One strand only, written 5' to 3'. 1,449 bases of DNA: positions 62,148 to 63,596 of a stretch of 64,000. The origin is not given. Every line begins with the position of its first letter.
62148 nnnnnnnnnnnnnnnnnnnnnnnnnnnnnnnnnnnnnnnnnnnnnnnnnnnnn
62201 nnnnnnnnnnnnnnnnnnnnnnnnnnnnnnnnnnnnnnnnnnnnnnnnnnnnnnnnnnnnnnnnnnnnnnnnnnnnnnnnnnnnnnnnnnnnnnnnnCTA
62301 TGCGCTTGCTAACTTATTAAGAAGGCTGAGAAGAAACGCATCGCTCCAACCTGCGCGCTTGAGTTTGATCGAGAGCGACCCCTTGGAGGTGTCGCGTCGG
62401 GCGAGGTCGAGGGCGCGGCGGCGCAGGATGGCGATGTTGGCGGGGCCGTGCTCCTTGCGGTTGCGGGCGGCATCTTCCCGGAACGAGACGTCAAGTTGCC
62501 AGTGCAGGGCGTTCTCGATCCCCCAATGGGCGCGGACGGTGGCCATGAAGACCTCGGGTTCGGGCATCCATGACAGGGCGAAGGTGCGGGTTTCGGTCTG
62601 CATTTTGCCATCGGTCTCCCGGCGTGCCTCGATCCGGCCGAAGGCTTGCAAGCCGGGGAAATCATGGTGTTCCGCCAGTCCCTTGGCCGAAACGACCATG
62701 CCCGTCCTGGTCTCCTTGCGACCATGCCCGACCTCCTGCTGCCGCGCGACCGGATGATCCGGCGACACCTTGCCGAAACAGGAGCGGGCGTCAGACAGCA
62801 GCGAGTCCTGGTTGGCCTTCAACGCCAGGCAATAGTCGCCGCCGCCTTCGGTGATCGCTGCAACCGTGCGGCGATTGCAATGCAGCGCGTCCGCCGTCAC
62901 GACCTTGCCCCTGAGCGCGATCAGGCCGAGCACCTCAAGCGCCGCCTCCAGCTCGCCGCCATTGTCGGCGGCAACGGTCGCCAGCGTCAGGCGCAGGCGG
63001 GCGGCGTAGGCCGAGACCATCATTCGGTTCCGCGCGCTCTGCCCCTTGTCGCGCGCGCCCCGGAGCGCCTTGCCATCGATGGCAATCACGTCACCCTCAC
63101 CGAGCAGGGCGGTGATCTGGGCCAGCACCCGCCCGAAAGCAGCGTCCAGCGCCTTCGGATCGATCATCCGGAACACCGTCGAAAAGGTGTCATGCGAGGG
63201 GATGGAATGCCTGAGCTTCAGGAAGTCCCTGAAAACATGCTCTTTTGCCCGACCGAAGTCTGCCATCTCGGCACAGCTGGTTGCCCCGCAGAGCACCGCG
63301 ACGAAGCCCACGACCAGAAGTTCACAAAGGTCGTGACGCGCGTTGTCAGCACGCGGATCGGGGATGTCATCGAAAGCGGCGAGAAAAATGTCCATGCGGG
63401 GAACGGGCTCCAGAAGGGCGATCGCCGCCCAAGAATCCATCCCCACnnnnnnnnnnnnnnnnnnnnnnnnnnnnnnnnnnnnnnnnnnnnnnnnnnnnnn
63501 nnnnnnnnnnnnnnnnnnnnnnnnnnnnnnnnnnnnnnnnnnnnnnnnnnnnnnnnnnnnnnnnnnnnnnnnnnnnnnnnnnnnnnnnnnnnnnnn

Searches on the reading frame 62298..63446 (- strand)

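Call 47: search_protein_families(library=pfam, proteins=[window:62298-63446:-], max_evalue=1e-8)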
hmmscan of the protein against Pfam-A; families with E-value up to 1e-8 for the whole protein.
window:62298-63446:- (382 aa): 2 families
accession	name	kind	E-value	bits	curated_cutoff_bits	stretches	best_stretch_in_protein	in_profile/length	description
PF13808.11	DDE_Tnp_1_assoc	-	3.8e-25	88.2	32.3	1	23-106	2-86/88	DDE_Tnp_1-associated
PF01609.27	DDE_Tnp_1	-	7.2e-13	49.2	23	1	118-341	4-193/200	Transposase DDE domain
